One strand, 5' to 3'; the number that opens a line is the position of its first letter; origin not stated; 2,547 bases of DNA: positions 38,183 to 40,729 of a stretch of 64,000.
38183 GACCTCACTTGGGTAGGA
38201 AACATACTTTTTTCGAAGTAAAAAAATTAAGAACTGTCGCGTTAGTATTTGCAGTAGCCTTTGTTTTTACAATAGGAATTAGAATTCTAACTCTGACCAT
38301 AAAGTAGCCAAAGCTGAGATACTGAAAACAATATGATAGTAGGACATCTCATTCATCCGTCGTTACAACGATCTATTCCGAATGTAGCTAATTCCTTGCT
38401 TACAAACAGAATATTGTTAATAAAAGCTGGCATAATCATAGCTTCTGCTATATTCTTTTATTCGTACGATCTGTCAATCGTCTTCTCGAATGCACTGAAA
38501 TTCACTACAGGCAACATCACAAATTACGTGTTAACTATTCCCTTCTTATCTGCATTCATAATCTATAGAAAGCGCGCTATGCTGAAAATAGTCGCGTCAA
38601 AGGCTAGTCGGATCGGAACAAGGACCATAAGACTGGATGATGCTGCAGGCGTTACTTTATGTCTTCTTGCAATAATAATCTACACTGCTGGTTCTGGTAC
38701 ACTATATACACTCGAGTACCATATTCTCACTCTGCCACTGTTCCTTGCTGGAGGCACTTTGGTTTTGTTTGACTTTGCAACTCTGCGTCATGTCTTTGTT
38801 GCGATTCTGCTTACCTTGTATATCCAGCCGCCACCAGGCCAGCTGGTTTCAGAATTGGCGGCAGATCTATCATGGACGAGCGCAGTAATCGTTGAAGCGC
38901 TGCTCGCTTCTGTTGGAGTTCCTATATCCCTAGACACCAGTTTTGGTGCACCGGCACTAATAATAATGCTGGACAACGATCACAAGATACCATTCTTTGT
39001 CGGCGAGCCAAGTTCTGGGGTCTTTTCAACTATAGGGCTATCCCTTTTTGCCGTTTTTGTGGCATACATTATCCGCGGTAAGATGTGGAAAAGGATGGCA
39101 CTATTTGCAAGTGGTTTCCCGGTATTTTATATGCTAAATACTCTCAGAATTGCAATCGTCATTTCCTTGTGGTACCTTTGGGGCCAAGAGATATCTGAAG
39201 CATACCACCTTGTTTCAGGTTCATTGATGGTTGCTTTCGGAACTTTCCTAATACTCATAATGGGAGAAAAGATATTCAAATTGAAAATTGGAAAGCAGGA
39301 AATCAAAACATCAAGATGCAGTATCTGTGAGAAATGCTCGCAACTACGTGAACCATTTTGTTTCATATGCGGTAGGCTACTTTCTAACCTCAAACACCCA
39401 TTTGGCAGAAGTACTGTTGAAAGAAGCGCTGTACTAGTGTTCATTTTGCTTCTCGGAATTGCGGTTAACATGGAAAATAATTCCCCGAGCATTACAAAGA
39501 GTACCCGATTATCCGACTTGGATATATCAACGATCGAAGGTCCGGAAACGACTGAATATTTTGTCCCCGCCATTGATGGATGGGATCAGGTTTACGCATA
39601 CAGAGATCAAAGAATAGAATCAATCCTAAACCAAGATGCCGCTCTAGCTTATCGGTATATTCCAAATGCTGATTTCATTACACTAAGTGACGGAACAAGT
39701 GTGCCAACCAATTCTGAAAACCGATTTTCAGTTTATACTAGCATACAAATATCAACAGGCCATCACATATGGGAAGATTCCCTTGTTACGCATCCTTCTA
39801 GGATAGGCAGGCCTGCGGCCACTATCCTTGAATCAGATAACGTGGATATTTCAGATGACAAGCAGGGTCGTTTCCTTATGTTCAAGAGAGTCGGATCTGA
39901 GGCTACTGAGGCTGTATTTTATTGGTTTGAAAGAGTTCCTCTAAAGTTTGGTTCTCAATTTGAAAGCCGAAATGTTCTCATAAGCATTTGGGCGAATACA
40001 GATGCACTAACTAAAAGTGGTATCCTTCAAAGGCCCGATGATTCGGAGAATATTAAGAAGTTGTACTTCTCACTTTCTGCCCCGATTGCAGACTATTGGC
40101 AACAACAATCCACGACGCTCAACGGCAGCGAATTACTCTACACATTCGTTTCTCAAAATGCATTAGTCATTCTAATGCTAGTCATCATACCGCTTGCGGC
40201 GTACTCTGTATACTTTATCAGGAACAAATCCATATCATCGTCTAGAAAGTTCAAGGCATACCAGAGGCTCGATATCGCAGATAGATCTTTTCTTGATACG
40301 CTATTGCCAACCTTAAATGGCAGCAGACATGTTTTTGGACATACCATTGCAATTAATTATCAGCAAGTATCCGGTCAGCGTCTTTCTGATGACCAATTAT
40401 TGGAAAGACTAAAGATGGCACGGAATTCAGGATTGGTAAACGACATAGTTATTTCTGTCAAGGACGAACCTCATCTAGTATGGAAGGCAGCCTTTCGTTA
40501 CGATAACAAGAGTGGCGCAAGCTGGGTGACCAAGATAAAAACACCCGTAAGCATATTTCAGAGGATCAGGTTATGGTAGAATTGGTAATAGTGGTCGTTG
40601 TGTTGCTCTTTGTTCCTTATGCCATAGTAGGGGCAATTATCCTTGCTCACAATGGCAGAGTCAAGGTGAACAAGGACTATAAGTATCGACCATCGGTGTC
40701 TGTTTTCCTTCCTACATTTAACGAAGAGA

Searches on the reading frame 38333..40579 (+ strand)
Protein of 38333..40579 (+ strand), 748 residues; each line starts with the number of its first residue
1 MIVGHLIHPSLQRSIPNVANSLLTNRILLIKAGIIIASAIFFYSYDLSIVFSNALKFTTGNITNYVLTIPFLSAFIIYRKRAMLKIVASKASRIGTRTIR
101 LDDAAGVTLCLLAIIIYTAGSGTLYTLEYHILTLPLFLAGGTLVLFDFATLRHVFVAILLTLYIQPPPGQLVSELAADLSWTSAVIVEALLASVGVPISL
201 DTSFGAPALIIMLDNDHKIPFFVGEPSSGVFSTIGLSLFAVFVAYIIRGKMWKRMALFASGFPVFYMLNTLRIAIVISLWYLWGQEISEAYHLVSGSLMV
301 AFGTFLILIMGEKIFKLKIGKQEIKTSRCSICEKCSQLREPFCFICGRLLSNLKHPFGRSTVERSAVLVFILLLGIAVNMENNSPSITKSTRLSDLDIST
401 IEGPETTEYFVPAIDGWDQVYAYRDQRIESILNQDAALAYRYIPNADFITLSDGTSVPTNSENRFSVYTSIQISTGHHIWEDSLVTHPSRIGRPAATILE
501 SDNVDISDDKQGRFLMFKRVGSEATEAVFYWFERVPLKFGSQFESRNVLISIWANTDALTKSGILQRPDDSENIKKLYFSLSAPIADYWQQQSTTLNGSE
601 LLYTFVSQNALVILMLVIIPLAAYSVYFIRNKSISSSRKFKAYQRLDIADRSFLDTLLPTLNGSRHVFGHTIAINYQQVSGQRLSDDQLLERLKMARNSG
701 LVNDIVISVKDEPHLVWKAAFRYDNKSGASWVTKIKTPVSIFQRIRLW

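Call 10: search_protein_families(library=ncbifam, proteins=[window:38333-40579:+], max_evalue=10)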
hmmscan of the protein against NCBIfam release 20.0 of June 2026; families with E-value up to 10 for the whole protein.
window:38333-40579:+ (748 aa): 14 families
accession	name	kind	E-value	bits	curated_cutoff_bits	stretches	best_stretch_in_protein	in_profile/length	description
TIGR04152.1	exosort_VPLPA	exception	8.3e-17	61.4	400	1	65-318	12-246/486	VPLPA-CTERM-specific exosortase XrtD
TIGR04178.1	exo_archaeo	signature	9.7e-14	51.4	23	1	223-310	3-90/97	exosortase/archaeosortase family protein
NF038142.1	exosort_XrtW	exception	2.1e-12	46.2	425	1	34-319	7-269/494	exosortase W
NF035943.2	exosort_XrtV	exception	5.1e-10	39.1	313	1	94-311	54-263/270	exosortase V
TIGR03109.2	exosort_XrtA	exception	8.5e-09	35.2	208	1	58-315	26-260/261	exosortase A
TIGR02602.1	8TM_EpsH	subfamily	2e-08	34.1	105.55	1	65-312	12-238/241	exosortase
TIGR03113.1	exosort_XrtB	exception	1.3e-05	25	275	1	72-311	38-259/268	exosortase B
TIGR04151.1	exosort_VPDSG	exception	4.6e-05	23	300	1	33-302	32-287/306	VPDSG-CTERM-specific exosortase XrtC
NF046081.1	exosort_XrtX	exception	0.00048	20.1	170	1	177-292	34-139/168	exosortase X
TIGR04293.1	archaeo_artF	exception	0.0005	20.1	150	1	216-316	65-158/166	archaeosortase family protein ArtF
TIGR03762.1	archaeo_artC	exception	0.00076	19.4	100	1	210-307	170-268/274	archaeosortase C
NF012138.0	exosort_XrtR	exception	0.0031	17.7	150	1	184-310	29-151/160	exosortase R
NF033767.0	exosort_XrtS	exception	0.99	9.3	145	1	233-305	73-145/155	exosortase S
NF033464.1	cyanoexo_CrtC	exception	1.3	8.5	225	1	99-297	64-257/278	cyanoexosortase C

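Call 12: find_homologous_proteins(query=window:38333-40579:+)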
Query window:38333-40579:+ (748 aa): 82 proteins with E <= 0.001 among 8000 candidates.
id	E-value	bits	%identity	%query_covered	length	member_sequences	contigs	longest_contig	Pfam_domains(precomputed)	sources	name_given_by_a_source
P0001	0.0e+0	1486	100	89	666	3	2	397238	PF09721.16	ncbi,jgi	ncbi:MAG: exosortase/archaeosortase family protein [Candidatus Nitrosomirales archaeon]|jgi:exosorta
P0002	0.0e+0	1255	74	100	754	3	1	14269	PF09721.16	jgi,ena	-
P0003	1.9e-269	914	59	95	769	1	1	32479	PF09721.16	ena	-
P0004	1.2e-268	911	57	95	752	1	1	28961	PF09721.16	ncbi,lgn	-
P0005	3.5e-266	903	56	98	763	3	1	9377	PF09721.16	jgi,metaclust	metaclust:\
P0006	1.1e-265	901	56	98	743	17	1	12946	PF09721.16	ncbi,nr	ncbi:MAG: exosortase/archaeosortase family protein [Thaumarchaeota archaeon]|nr:MAG: exosortase/arch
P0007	2.3e-265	900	56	98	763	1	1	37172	PF09721.16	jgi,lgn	jgi:exosortase/archaeosortase family protein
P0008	6.6e-258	876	55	97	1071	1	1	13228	PF09721.16,PF14907.13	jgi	-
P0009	1.9e-257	874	55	97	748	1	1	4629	PF09721.16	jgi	jgi:exosortase/archaeosortase family protein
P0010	6.3e-256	869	54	97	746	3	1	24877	PF09721.16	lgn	-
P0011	4.6e-254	863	55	95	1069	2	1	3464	PF09721.16,PF14907.13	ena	-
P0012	1.5e-252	858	53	99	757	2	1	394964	PF09721.16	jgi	jgi:exosortase/archaeosortase family protein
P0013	7.5e-245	833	55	93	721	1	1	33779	PF09721.16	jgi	jgi:exosortase/archaeosortase family protein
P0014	7.4e-234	796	53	94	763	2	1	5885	PF09721.16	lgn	-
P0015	3.7e-223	761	50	96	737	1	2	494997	PF09721.16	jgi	jgi:exosortase/archaeosortase family protein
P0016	5.1e-223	760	48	95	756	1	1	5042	PF09721.16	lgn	-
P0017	6.3e-219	747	48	96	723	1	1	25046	PF09721.16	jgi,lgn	jgi:exosortase/archaeosortase family protein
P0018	2.2e-217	742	47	97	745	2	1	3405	PF09721.16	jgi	-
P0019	9.2e-208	710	47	94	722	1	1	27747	PF09721.16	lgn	-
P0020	1.2e-191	657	44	93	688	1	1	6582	PF09721.16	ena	-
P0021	4.4e-191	655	44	94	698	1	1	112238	PF09721.16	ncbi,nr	ncbi:MAG: hypothetical protein KatS3mg003_1191 [Candidatus Nitrosocaldaceae archaeon]|nr:MAG: hypoth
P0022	1.3e-188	647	44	93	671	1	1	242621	PF09721.16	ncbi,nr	ncbi:MAG: hypothetical protein KatS3mg003_0659 [Candidatus Nitrosocaldaceae archaeon]|nr:MAG: hypoth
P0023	4.2e-188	645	44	95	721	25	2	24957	PF09721.16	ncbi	ncbi:MAG TPA: exosortase/archaeosortase family protein [Nitrososphaera sp.]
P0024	4.7e-187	641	45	93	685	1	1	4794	PF09721.16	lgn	-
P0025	8.7e-187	641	53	75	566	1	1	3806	PF09721.16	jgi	jgi:exosortase/archaeosortase family protein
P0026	2.0e-183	629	42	97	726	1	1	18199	PF09721.16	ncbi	-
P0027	2.5e-183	629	42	95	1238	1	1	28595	PF01943.23,PF09721.16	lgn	-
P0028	9.0e-181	621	41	94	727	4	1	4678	PF09721.16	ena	-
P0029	1.1e-180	620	41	95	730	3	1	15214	PF09721.16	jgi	-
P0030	1.9e-180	620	42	95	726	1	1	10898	PF09721.16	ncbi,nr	ncbi:MAG: exosortase/archaeosortase family protein [Nitrososphaera sp.]|nr:exosortase/archaeosortase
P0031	7.0e-180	618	42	95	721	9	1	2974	PF09721.16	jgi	jgi:exosortase/archaeosortase family protein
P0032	2.9e-179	616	41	95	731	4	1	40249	PF09721.16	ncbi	-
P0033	1.0e-177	611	42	94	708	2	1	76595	PF09721.16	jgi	jgi:exosortase/archaeosortase family protein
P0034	7.7e-176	604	41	93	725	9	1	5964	PF09721.16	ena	-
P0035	2.0e-175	603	41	96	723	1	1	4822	PF09721.16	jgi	jgi:exosortase/archaeosortase family protein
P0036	5.7e-175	602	40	96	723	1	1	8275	PF09721.16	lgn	-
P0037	1.1e-174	601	42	93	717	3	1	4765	PF09721.16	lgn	-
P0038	2.3e-174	600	42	92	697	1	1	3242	PF09721.16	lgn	-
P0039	7.6e-173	594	39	97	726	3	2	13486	PF09721.16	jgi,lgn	jgi:exosortase/archaeosortase family protein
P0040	1.8e-172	593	55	65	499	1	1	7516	PF09721.16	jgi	jgi:exosortase/archaeosortase family protein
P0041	3.3e-172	592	41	94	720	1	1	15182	PF09721.16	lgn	-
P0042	4.0e-172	592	41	94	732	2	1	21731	PF09721.16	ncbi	-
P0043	4.6e-172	592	43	91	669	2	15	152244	PF09721.16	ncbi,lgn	ncbi:MAG: exosortase/archaeosortase family protein [Candidatus Nitrosocaldaceae archaeon]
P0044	4.7e-172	592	40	96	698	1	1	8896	PF09721.16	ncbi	-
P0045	2.3e-171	590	41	93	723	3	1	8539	PF09721.16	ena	-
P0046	2.9e-171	589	40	94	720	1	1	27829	PF09721.16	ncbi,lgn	-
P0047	5.8e-171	588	39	95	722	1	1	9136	PF09721.16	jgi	jgi:exosortase/archaeosortase family protein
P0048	1.6e-170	587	40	93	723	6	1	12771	PF09721.16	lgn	-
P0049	2.7e-170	586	41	93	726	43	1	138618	PF09721.16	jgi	jgi:exosortase/archaeosortase family protein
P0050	3.4e-170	586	41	94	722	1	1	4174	PF09721.16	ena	-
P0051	3.2e-169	583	40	94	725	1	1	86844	PF09721.16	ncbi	-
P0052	3.3e-169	582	40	94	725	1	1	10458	PF09721.16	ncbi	-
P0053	6.9e-169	581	40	94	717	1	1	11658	PF09721.16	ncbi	-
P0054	9.3e-169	581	40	94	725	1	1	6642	PF09721.16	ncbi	-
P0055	8.9e-168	578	40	94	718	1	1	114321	PF09721.16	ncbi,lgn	-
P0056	1.3e-167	577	39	93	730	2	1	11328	PF09721.16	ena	-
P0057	1.4e-167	577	40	94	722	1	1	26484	PF09721.16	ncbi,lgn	-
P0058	3.2e-167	576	39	96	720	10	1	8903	PF09721.16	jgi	jgi:exosortase/archaeosortase family protein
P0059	4.5e-167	575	43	85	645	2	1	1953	PF09721.16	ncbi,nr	ncbi:MAG TPA: exosortase/archaeosortase family protein, partial [Nitrososphaera sp.]|nr:exosortase/a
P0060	6.8e-167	575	41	91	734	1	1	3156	PF09721.16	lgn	-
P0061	1.1e-166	574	40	93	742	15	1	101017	PF09721.16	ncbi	ncbi:MAG: exosortase/archaeosortase family protein [Candidatus Nitrosocaldus sp.]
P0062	8.1e-166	571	40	94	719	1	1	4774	PF09721.16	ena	-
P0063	1.5e-165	570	40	94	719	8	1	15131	PF09721.16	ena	-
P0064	2.9e-162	560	39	92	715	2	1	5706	PF09721.16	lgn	-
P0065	3.0e-162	559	40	91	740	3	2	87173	PF09721.16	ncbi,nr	ncbi:MAG: exosortase/archaeosortase family protein [Candidatus Nitrosocaldus sp.]|nr:exosortase/arch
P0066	3.2e-162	559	40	90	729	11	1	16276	PF09721.16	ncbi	ncbi:MAG: exosortase/archaeosortase family protein, partial [Candidatus Nitrosocaldus sp.]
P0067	1.2e-160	554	37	91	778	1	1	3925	PF09721.16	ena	-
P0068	2.1e-160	553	39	93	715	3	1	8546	PF09721.16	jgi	jgi:exosortase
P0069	5.9e-160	552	40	94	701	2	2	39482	PF09721.16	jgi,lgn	jgi:exosortase/archaeosortase family protein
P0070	1.8e-158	547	39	92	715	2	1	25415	PF09721.16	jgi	jgi:exosortase/archaeosortase family protein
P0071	1.3e-156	541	37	94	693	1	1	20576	PF09721.16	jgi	jgi:exosortase/archaeosortase family protein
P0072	2.3e-147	510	49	64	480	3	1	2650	PF09721.16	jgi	-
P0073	6.2e-143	496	38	94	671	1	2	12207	PF09721.16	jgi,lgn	jgi:exosortase/archaeosortase family protein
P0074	2.5e-139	484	36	93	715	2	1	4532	PF09721.16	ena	-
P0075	7.0e-106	373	47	51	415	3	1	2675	PF09721.16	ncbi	ncbi:MAG: exosortase/archaeosortase family protein, partial [Candidatus Nitrosocaldus sp.]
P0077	1.5e-86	309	31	95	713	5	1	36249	PF09721.16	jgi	-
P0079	3.8e-76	275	29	93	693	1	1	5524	PF09721.16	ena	-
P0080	1.5e-73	266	27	92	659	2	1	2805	PF09721.16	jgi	jgi:exosortase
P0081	1.7e-65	240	26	93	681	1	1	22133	PF09721.16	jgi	jgi:exosortase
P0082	2.5e-60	223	27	93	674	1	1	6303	PF09721.16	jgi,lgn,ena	-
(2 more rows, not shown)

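Call 29: find_related_loci(query=A4, collection=genome_contigs, flank=10000)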
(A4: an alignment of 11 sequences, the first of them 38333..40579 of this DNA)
Query A4 (748 aa) in genome_contigs; peptide patterns used: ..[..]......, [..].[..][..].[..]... (x = any residue, [..] = any of these).
55 stretches matched a pattern; 16 encode a relative of the query (tblastn E <= 1e-3); 16 distinct loci.
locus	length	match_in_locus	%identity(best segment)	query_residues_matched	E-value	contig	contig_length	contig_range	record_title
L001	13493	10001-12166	57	17-743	0e+0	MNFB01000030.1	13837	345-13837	MAG: Thaumarchaeota archaeon 13_1_40CM_4_38_7 13_1_40cm_4_scaffold_6650, whole genome shotgun sequence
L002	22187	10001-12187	43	3-731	0e+0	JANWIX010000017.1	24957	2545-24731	MAG: Nitrososphaera sp. isolate CRAIB_MAG52 c_000000013823, whole genome shotgun sequence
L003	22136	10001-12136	43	20-731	0e+0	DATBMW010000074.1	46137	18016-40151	MAG TPA_asm: Nitrososphaera sp. isolate SMAG_U4008 k141_2721947, whole genome shotgun sequence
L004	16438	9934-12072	42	10-728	0e+0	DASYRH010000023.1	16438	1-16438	MAG TPA_asm: Nitrososphaera sp. isolate SMAG_U4506 k141_3136255, whole genome shotgun sequence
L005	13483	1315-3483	41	8-728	0e+0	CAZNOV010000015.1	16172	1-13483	MAG TPA_asm: uncultured Nitrososphaera sp. isolate binchicken_co21_295 genome assembly, contig: NODE_2200_length_16172_c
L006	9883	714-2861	41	4-721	0e+0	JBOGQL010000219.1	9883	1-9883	MAG: Nitrososphaera sp. isolate M3-B2_metabat2.bin.1 k127_523666, whole genome shotgun sequence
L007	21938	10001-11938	43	42-719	5e-179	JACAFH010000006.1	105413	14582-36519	MAG: Candidatus Nitrosothermus koennekii isolate QQ.bins.88 NODE_6_length_105413_cov_12.9426, whole genome shotgun seque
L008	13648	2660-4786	40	20-729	3e-176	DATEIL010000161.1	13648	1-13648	MAG TPA_asm: Nitrososphaera sp. isolate SMAG_U8836 k141_664655, whole genome shotgun sequence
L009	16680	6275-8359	40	25-726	2e-180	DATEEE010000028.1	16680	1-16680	MAG TPA_asm: Nitrososphaera sp. isolate SMAG_U8725 k141_1036786, whole genome shotgun sequence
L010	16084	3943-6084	40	15-719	5e-173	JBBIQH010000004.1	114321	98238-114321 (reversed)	MAG: Nitrososphaerales archaeon isolate QH2S170213_bin_321 NODE_88_length_114321_cov_5.23646, whole genome shotgun seque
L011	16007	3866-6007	40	15-719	2e-172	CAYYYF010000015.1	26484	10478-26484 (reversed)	MAG TPA_asm: uncultured Nitrosopumilales archaeon isolate binchicken_co30_36 genome assembly, contig: NODE_1470_length_2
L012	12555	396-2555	39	41-719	1e-167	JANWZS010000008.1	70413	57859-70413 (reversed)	MAG: Candidatus Nitrosocaldus sp. isolate SKYG19 NODE_8_length_70413_cov_5.784179, whole genome shotgun sequence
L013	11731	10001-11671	44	43-596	5e-161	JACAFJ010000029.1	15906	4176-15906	MAG: Candidatus Nitrosocaldus tengchongensis isolate QQ.bins.115137 NODE_30_length_15906_cov_7.05716, whole genome shotg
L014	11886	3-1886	39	113-722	4e-150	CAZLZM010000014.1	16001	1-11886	MAG TPA_asm: uncultured Nitrosopumilales archaeon isolate binchicken_co71_71 genome assembly, contig: NODE_1587_length_1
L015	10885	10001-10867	51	43-336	3e-92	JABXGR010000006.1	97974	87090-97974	MAG: Candidatus Nitrosocaldus schleperae isolate JZ-1.bins.77 NODE_6_length_97974_cov_4.87875, whole genome shotgun sequ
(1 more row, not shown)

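Call 32: search_protein_families(library=ncbifam, proteins=[L013:1988-2581:+, L015:1901-2428:+, L001:4597-5022:-, L005:10734-12776:-, L008:12261-13646:-, P0077, P0021], max_evalue=10)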
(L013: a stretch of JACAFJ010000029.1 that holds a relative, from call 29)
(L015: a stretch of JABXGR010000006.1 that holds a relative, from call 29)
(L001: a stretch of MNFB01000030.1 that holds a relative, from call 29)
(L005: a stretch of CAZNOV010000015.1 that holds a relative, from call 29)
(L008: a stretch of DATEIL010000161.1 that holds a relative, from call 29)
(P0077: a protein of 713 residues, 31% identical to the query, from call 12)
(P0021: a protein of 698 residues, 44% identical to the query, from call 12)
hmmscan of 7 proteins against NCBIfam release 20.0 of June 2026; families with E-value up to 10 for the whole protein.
L013:1988-2581:+ (197 aa): 0 families

L015:1901-2428:+ (175 aa): 0 families

L001:4597-5022:- (141 aa): 0 families

L005:10734-12776:- (680 aa): 4 families
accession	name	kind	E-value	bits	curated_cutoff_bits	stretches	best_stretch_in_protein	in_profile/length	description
TIGR03606.1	non_repeat_PQQ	subfamily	1.3e-38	133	434.55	1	116-344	37-285/454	glucose/sorbosone family PQQ-dependent dehydrogenase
TIGR02604.1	Piru_Ver_Nterm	subfamily_domain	6.1e-07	29.1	122.2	1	213-427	108-340/367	PVC-type heme-binding CxxCH protein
NF033206.1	ScyE_fam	subfamily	0.0002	21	80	2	231-269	13-54/333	ScyD/ScyE family protein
TIGR00147.1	TIGR00147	subfamily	0.05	12.5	118.65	1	516-569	46-99/296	YegS/Rv2252/BmrU family lipid kinase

L008:12261-13646:- (461 aa): 3 families
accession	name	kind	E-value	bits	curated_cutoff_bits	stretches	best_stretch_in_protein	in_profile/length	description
TIGR03606.1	non_repeat_PQQ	subfamily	5.9e-27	94.6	434.55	1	2-130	138-287/454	glucose/sorbosone family PQQ-dependent dehydrogenase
TIGR02604.1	Piru_Ver_Nterm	subfamily_domain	1.4e-07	31.3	122.2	1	9-210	123-340/367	PVC-type heme-binding CxxCH protein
NF033206.1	ScyE_fam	subfamily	0.00015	21.4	80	2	194-210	209-225/333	ScyD/ScyE family protein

P0077 (713 aa): 26 families (the best 25 are shown)
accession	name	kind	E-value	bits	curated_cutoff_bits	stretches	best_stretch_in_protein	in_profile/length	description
TIGR04152.1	exosort_VPLPA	exception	7.4e-27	94.6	400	1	49-324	4-255/486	VPLPA-CTERM-specific exosortase XrtD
TIGR03109.2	exosort_XrtA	exception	4e-25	88.7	208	1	29-309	5-259/261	exosortase A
NF038142.1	exosort_XrtW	exception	1e-22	80.2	425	1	25-379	3-313/494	exosortase W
TIGR02602.1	8TM_EpsH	subfamily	3.6e-20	72.5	105.55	1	51-306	6-237/241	exosortase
TIGR04178.1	exo_archaeo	signature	2.5e-19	69.4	23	1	215-307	1-92/97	exosortase/archaeosortase family protein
NF035943.2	exosort_XrtV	exception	4.2e-17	62.3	313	1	28-311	6-267/270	exosortase V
TIGR03113.1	exosort_XrtB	exception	4.9e-13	49.3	275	1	30-310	4-264/268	exosortase B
TIGR04151.1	exosort_VPDSG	exception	1.8e-12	47.3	300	1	25-305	28-294/306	VPDSG-CTERM-specific exosortase XrtC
TIGR04162.1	exo_VPEID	exception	5.4e-10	38.8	150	1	191-317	179-310/516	exosortase E/protease, VPEID-CTERM system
TIGR04125.1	exosort_PGF_TRM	exception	1.6e-07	31.1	75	1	125-286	59-212/271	archaeosortase A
TIGR03110.1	exosort_Gpos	exception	2.8e-06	27.4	102.75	1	178-303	56-172/187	exosortase family protein XrtG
TIGR04293.1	archaeo_artF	exception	6e-06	26.4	150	1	215-304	70-152/166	archaeosortase family protein ArtF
TIGR03762.1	archaeo_artC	exception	6.2e-06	26.2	100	1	216-298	182-264/274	archaeosortase C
NF046081.1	exosort_XrtX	exception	7.4e-06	26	170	1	172-284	36-138/168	exosortase X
TIGR04199.1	exosort_xrtJ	exception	3.6e-05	22.9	200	1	128-309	99-275/522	exosortase J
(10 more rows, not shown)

P0021 (698 aa): 10 families
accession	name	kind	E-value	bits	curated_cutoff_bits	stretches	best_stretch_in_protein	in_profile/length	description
TIGR04152.1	exosort_VPLPA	exception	8.8e-20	71.2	400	1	46-516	11-433/486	VPLPA-CTERM-specific exosortase XrtD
NF038142.1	exosort_XrtW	exception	2e-14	52.9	425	1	11-290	2-263/494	exosortase W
TIGR04178.1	exo_archaeo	signature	5.8e-14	52.2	23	1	200-292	2-94/97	exosortase/archaeosortase family protein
TIGR03109.2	exosort_XrtA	exception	5e-13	49.1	208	1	15-290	4-257/261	exosortase A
TIGR02602.1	8TM_EpsH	subfamily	6e-13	48.9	105.55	1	47-289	12-236/241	exosortase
NF035943.2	exosort_XrtV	exception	6.3e-13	48.6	313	1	71-294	52-267/270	exosortase V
TIGR03113.1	exosort_XrtB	exception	8e-12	45.3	275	1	18-295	5-266/268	exosortase B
TIGR04151.1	exosort_VPDSG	exception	2.6e-08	33.6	300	1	8-286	22-293/306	VPDSG-CTERM-specific exosortase XrtC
TIGR03762.1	archaeo_artC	exception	2e-07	31.2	100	1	27-286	10-268/274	archaeosortase C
NF012138.0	exosort_XrtR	exception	0.00088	19.4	150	1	233-288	96-151/160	exosortase R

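Call 33: search_protein_families(library=pfam, proteins=[window:38333-40579:+], max_evalue=0.001)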
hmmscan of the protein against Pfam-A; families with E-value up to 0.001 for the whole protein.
window:38333-40579:+ (748 aa): 1 family
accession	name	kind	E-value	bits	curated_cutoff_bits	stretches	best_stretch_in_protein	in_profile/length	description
PF09721.15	Exosortase_EpsH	-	1.7e-22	80.5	25.7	1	55-311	17-251/254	Transmembrane exosortase (Exosortase_EpsH)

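Call 61: predict_structure(alignment_id=A1)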
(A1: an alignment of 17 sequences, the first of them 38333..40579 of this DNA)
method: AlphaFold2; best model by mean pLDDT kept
length: 748 residues; sequences in the alignment: 17
mean_pLDDT: 75.6   pTM: 0.69
mean pLDDT of the five models: 75.6, 73.8, 73.3, 71.7, 69.4
residues with pLDDT >= 90: 54; 70-90: 489; 50-70: 145; < 50: 60
segments of 3 or more residues with pLDDT < 50: 1-13, 58-60, 95-97, 382-391, 485-492, 727-748
pLDDT, mean of each block of 10 residues (from residue 1): 44 53 74 89 84 62 69 83 80 55 89 84 70 91 88 87 67 65 84 84 67 70 61 68 72 83 84 86 79 74 82 78 62 84 85 70 84 72 39 74 83 88 79 80 84 77 82 76 51 66 81 85 85 80 76 89 83 89 89 64 67 83 87 86 87 80 67 85 86 88 83 84 54 29 30
secondary structure, 60 per line:
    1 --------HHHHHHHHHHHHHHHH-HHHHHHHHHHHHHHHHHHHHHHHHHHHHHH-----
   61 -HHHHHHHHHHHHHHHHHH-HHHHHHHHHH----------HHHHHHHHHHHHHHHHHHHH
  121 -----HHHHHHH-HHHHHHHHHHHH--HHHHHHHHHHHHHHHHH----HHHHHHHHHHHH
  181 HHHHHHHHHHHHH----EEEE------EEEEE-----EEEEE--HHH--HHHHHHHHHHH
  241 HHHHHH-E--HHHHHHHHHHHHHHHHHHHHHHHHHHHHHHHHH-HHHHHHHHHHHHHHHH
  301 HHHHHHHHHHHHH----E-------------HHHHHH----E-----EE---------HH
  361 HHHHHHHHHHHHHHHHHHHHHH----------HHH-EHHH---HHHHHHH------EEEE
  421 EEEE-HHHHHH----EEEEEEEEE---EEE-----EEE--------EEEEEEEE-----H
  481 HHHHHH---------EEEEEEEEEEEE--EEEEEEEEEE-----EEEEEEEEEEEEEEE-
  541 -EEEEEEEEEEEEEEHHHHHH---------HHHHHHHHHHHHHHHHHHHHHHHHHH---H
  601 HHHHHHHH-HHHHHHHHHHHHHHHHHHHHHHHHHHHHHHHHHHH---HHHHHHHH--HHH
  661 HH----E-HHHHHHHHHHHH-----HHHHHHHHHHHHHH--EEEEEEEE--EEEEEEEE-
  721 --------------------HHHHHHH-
elements in order (helices of 4 or more, strands of 3 or more residues): H9-24 H26-55 H62-79 H81-90 H101-120 H126-132 H134-145 H148-164 H169-193 E198-201 E208-212 E218-222 H230-246 H251-283 H285-313 H332-337 H359-382 H404-410 E417-424 H426-431 E436-444 E448-450 E456-458 E467-474 H480-486 E496-507 E510-519 E525-539 E542-555 H556-561 H571-596 H600-608 H610-644 H648-655 H658-662 H669-680 H686-699 E702-709 E712-719 H741-747
